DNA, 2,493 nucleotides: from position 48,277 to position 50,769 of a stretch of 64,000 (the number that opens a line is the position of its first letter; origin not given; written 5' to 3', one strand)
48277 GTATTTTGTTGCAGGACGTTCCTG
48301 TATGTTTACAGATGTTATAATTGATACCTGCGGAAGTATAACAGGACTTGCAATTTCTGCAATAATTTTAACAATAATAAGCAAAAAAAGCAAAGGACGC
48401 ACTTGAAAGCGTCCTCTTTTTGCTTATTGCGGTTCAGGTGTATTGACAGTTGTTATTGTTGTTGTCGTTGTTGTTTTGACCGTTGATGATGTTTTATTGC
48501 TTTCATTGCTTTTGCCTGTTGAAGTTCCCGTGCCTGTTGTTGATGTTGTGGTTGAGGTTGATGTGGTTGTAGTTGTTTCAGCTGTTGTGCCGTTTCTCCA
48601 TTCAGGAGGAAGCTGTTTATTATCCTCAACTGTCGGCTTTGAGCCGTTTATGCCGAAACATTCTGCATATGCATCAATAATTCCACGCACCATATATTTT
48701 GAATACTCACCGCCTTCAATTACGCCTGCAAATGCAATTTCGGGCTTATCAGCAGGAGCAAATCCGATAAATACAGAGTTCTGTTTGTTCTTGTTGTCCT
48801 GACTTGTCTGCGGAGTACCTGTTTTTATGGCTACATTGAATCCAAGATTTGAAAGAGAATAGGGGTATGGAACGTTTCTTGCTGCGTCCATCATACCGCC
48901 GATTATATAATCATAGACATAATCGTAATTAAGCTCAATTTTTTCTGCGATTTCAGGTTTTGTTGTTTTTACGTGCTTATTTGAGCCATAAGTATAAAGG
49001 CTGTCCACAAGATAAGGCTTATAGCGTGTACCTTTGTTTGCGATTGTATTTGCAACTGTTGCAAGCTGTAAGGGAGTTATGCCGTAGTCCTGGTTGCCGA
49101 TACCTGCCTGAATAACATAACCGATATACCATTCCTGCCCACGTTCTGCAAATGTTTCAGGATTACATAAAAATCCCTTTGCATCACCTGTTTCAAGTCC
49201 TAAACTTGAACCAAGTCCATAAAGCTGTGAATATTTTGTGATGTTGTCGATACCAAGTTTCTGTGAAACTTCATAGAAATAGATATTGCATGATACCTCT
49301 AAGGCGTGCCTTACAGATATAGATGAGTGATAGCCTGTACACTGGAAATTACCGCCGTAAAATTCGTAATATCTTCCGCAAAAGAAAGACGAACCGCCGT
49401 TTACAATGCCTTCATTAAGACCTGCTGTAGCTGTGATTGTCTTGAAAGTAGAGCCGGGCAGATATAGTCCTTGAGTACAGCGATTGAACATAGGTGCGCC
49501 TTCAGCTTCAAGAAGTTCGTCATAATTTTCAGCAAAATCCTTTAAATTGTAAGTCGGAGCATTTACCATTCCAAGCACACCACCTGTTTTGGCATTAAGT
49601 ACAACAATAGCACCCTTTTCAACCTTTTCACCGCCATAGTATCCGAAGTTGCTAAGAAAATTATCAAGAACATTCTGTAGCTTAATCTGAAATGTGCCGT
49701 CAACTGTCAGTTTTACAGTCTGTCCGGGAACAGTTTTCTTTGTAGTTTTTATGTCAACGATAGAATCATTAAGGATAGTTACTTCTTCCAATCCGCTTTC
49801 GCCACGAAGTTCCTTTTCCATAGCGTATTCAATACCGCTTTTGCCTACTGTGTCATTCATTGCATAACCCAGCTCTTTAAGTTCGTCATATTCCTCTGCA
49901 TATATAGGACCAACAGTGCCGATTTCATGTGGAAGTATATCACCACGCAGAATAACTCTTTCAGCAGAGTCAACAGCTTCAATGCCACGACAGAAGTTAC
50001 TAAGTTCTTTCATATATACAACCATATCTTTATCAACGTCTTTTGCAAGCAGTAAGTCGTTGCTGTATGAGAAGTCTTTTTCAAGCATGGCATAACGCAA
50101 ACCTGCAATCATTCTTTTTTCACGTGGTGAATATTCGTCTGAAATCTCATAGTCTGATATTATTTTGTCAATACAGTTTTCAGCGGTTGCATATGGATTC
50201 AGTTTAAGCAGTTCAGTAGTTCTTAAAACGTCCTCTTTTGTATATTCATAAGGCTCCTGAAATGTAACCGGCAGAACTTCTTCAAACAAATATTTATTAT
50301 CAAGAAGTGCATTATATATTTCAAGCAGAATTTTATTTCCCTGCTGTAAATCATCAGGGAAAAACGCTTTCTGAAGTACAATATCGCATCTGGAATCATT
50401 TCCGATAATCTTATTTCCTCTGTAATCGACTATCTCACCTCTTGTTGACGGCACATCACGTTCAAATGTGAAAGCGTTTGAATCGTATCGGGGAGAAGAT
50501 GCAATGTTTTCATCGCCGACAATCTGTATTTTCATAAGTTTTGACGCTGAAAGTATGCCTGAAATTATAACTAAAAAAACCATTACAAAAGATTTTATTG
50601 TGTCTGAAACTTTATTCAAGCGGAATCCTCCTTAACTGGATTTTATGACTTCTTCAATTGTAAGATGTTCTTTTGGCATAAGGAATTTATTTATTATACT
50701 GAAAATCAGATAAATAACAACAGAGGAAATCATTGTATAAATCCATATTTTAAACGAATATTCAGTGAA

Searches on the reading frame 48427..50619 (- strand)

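Call 39: search_protein_families(library=pfam, proteins=[window:48427-50619:-], max_evalue=0.0001)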
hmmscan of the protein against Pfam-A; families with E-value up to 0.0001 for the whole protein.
window:48427-50619:- (731 aa): 2 families
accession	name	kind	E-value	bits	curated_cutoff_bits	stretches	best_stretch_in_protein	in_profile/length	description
PF00905.27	Transpeptidase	-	3.7e-51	174.6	22.1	1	336-641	1-286/299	Penicillin binding protein transpeptidase domain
PF03717.20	PBP_dimer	-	5.3e-24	86.1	24.4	1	56-282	2-169/180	Penicillin-binding Protein dimerisation domain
